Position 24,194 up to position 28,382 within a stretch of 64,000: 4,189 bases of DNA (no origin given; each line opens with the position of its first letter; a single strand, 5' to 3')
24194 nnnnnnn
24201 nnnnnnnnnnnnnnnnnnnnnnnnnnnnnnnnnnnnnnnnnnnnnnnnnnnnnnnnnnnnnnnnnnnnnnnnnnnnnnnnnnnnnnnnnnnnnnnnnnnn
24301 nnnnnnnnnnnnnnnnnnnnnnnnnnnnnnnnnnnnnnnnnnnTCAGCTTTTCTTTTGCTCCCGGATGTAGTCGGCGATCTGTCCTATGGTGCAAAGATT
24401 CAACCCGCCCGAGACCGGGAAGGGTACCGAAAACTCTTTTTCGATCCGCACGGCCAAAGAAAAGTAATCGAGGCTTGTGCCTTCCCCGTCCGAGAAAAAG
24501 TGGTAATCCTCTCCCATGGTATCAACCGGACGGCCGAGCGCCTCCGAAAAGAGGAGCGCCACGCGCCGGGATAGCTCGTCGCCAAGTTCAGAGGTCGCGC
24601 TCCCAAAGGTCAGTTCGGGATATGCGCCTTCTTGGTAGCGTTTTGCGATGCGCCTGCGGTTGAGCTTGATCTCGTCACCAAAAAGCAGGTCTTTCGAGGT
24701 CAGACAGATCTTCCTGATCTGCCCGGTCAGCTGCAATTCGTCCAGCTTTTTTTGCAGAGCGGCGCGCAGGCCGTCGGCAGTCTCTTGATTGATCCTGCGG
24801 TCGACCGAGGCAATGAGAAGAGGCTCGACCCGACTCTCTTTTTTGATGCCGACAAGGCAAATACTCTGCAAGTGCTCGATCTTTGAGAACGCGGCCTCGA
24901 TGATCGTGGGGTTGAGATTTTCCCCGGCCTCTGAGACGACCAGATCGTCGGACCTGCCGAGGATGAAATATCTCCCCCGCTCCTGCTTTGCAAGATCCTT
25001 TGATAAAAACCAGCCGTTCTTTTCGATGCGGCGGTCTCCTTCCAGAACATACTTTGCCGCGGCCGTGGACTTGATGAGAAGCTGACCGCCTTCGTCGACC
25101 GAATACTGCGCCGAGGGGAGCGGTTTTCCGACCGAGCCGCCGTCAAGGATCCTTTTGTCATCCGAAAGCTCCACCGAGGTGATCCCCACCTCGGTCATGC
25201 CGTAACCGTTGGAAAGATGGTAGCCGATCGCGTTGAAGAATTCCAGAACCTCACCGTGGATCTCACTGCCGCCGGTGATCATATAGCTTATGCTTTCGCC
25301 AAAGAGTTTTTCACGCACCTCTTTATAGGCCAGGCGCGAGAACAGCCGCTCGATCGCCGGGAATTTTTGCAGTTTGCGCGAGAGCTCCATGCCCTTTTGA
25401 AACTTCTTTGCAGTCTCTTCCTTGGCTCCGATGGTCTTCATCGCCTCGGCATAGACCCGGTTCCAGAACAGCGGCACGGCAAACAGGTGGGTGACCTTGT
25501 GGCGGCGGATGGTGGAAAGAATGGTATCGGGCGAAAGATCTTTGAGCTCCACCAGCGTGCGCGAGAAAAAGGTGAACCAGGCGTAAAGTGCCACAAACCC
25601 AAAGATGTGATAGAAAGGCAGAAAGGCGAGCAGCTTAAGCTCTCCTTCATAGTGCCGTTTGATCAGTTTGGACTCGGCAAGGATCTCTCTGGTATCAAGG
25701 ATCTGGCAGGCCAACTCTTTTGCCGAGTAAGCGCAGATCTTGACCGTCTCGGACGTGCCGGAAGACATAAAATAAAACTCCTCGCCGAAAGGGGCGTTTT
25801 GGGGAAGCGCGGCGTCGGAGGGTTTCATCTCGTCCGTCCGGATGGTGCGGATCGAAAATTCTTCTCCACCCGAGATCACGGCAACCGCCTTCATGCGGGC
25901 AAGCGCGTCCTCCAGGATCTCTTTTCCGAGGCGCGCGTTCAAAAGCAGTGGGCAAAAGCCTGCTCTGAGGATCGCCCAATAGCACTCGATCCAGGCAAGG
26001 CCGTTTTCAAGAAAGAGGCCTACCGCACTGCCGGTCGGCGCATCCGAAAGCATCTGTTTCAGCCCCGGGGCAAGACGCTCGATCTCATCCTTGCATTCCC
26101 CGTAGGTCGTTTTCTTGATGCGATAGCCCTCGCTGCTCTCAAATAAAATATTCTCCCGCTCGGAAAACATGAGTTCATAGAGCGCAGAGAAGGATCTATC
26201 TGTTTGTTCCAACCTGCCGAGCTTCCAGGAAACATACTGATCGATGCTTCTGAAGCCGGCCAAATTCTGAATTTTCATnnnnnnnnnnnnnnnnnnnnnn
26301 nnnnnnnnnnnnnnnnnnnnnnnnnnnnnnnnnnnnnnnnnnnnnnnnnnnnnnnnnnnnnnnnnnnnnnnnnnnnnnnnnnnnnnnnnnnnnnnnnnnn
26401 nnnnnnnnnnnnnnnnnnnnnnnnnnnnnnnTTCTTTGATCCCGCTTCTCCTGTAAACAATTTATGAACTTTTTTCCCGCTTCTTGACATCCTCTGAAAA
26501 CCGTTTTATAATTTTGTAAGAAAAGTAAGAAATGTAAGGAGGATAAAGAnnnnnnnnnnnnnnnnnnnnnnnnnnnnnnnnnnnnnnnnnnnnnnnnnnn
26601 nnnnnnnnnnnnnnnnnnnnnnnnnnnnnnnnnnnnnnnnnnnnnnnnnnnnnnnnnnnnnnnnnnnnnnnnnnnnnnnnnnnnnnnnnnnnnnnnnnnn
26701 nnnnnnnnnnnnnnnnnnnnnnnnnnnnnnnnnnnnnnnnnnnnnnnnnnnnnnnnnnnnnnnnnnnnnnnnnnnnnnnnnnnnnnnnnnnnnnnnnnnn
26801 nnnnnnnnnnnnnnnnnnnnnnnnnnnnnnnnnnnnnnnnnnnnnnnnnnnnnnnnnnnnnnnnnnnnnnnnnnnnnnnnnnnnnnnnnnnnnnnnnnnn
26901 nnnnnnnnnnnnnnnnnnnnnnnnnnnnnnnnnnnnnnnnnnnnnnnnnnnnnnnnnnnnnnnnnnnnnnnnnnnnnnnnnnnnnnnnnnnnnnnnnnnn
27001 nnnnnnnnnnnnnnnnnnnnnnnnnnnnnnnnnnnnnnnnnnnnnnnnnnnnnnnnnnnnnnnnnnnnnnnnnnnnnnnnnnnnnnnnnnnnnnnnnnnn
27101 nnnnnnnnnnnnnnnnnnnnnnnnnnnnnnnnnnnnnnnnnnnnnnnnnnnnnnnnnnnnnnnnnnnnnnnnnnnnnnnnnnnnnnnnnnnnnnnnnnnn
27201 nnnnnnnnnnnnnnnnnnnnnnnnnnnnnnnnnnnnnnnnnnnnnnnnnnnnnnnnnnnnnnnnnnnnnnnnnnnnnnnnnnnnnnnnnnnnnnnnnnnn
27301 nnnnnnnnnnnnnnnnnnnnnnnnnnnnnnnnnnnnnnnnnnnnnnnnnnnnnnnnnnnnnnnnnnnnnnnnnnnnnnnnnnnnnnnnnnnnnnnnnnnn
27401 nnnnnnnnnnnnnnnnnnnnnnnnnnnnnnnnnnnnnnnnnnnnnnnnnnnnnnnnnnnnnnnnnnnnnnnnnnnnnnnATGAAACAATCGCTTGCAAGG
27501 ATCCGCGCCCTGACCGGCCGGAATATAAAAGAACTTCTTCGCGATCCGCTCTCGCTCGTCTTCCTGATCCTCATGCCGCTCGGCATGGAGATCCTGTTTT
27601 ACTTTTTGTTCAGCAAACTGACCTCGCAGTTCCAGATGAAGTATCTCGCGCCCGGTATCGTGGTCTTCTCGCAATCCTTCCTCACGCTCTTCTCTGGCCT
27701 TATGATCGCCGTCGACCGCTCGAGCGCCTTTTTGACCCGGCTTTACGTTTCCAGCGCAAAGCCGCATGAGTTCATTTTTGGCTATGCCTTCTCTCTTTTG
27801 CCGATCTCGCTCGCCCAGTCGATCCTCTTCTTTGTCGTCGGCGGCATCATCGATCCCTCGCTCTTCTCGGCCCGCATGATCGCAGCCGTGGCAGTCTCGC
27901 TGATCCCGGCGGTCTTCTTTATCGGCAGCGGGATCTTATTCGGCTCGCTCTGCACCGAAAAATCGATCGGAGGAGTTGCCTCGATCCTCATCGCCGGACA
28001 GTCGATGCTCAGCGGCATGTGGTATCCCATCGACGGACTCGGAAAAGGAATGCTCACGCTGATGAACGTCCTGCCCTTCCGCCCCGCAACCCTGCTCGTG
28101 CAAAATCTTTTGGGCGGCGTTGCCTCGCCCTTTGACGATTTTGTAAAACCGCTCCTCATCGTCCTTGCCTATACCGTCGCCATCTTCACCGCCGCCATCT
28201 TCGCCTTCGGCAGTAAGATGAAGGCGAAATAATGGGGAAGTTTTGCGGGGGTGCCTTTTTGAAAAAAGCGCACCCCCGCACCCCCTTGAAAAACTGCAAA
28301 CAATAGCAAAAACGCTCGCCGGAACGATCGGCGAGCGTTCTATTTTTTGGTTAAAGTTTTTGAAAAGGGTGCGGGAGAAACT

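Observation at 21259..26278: Two parallel acyl-activation modules (one ligase-carrier fusion, one split ligase + ACP) with non-canonical carrier motifs, and two overlapping LPLAT paralogs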

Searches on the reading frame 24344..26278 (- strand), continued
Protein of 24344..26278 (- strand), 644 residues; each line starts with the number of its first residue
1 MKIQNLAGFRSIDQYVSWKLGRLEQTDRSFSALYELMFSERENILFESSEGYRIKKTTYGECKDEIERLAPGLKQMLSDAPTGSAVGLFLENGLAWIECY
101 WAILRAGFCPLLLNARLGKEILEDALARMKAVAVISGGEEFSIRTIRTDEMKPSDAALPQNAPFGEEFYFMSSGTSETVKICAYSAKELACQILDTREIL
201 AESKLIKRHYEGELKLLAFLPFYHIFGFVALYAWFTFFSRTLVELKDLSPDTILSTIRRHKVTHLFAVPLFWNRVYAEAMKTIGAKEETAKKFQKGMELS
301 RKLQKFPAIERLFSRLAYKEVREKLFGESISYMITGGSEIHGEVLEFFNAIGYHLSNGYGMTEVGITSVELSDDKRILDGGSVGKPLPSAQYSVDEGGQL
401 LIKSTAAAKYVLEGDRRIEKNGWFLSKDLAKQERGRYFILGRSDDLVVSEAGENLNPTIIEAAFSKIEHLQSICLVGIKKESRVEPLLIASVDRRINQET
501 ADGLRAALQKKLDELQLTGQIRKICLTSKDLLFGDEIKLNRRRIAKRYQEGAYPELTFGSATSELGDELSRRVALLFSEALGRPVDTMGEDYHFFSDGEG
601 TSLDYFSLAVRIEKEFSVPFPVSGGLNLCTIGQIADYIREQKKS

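Call 45: predict_structure(alignment_id=A1)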
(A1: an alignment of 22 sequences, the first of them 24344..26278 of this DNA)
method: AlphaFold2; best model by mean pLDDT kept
length: 644 residues; sequences in the alignment: 22
mean_pLDDT: 83.3   pTM: 0.75
mean pLDDT of the five models: 83.3, 82.2, 81.3, 77.5, 75.1
residues with pLDDT >= 90: 190; 70-90: 379; 50-70: 68; < 50: 7
segments of 3 or more residues with pLDDT < 50: none
pLDDT, mean of each block of 10 residues (from residue 1): 60 86 93 93 90 91 96 95 95 87 97 82 91 93 93 86 92 65 92 86 79 76 63 81 81 85 82 80 84 90 86 87 85 74 84 77 72 64 78 89 89 86 83 80 83 85 83 87 86 78 92 89 88 65 86 75 75 91 80 74 78 85 66 91 75
secondary structure, 60 per line:
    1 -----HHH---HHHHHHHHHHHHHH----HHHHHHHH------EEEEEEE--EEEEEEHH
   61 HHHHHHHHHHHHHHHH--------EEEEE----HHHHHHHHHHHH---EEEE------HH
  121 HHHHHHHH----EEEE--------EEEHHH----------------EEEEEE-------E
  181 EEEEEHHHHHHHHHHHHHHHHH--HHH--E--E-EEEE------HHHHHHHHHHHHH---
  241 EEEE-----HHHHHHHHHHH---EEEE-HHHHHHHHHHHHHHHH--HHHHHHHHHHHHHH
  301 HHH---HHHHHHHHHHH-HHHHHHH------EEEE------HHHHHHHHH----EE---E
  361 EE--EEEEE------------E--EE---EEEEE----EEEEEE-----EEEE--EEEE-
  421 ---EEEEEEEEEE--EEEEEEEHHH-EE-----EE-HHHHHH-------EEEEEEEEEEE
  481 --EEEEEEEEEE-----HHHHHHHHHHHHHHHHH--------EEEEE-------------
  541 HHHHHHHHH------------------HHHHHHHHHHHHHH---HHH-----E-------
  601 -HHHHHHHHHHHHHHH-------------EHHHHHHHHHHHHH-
elements in order: H12-25 H30-37 E44-50 E53-58 H59-76 E85-89 H94-105 E109-112 H119-128 E133-136 E145-147 E167-172 E180-185 H186-202 E215-218 H225-237 E241-244 H250-260 E264-267 H269-284 H287-303 H307-317 H319-325 E332-335 H342-350 E360-362 E365-369 E390-394 E399-404 E410-413 E416-419 E424-433 E436-442 H457-462 E470-480 E483-492 H498-514 E523-527 H541-549 H568-581 H602-616 H631-643

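Call 50: fold_search(model_id=the predicted structure, library=pdb)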
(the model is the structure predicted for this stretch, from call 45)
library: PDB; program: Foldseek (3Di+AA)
matches with E <= 10: 1733; with E <= 0.001: 631
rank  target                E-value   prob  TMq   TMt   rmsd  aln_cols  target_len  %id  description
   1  4r0m_A                3.6e-27  1.00  0.59  0.60  14.7       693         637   14  Structure of McyG A-PCP complexed with phenylalanyl-adenylate (released 2015-04-15)
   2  2qvz                  1.3e-25  1.00  0.60  0.77   5.2       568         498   16  4-Chlorobenzoyl-CoA Ligase/Synthetase, I303A mutation, bound to 3-Chlorobenzoate (released 2007-12-18)
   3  5msw                  1.9e-25  1.00  0.55  0.50  16.8       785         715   13  Structure of the A-PCP didomain of carboxylic acid reductase (CAR) from Segniliparus rugosus in complex with AMP (released 2017-07-05)
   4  5bus_A                2.6e-25  1.00  0.60  0.79   4.6       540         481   19  O-succinylbenzoate Coenzyme A Synthetase (MenE) from Bacillus Subtilis, in complex with AMP (released 2015-08-26)
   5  3cw8                  3.2e-25  1.00  0.61  0.77   5.1       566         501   17  4-Chlorobenzoyl-CoA Ligase/Synthetase, bound to 4CBA-Adenylate (released 2008-09-02)
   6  5u89_A                4.3e-25  1.00  0.46  0.30  12.5       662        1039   17  Crystal structure of a cross-module fragment from the dimodular NRPS DhbF (released 2017-05-10)
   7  5gtd_A                7.5e-25  1.00  0.59  0.77   4.7       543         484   19  o-Succinylbenzoate CoA Synthetase (MenE) from Bacillus Subtilis in Complex with the Acyl-adenylate Intermediate OSB-AM (released 2017-01-04)
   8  5bur_A                8.8e-25  1.00  0.58  0.77   4.7       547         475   19  O-succinylbenzoate Coenzyme A Synthetase (MenE) from Bacillus Subtilis, in Complex with ATP and Magnesium Ion (released 2015-08-26)
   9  2qvy                  1.0e-24  1.00  0.61  0.77   5.2       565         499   17  4-Chlorobenzoyl-CoA Ligase/Synthetase, I303G mutation, bound to 3,4-Dichlorobenzoate (released 2007-12-18)
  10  2qvx                  1.0e-24  1.00  0.61  0.77   4.8       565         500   17  4-Chlorobenzoyl-CoA Ligase/Synthetase, I303G mutation, bound to 3-Chlorobenzoate (released 2007-12-18)
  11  2vsq                  1.0e-24  1.00  0.54  0.29  18.5       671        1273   16  Structure of surfactin A synthetase C (SrfA-C), a nonribosomal peptide synthetase termination module (released 2008-07-08)
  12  5es8_B                1.0e-24  1.00  0.48  0.41  13.3       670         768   16  Crystal structure of the initiation module of LgrA in the thiolation state (released 2016-01-20)
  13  8wev_A                1.2e-24  1.00  0.62  0.81   3.9       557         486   18  Crystal structure of Feruoyl-CoA Synthetase complexed with AMP from Amycolatopsis thermoflava (released 2024-09-25)
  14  3dlp                  1.6e-24  1.00  0.62  0.77   4.8       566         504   17  4-Chlorobenzoyl-CoA Ligase/Synthetase, Mutant D402P, bound to 4CB (released 2009-04-21)
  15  8weu                  2.1e-24  1.00  0.61  0.80   4.0       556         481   18  Crystal structure of Feruoyl-CoA Synthetase from Amycolatopsis thermoflava (released 2024-09-25)
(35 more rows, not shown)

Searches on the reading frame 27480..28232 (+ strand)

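Call 36: search_protein_families(library=pfam, proteins=[window:27480-28232:+], max_evalue=0.0001)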
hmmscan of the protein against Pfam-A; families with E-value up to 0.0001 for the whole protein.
window:27480-28232:+ (250 aa): 2 families
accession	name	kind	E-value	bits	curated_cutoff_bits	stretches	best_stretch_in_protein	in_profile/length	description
PF01061.29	ABC2_membrane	-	3.9e-19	69.5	26.9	1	8-203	3-202/211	ABC-2 type transporter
PF12698.13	ABC2_membrane_3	-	6e-10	39.2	31.6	1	53-241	161-347/347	ABC-2 family transporter protein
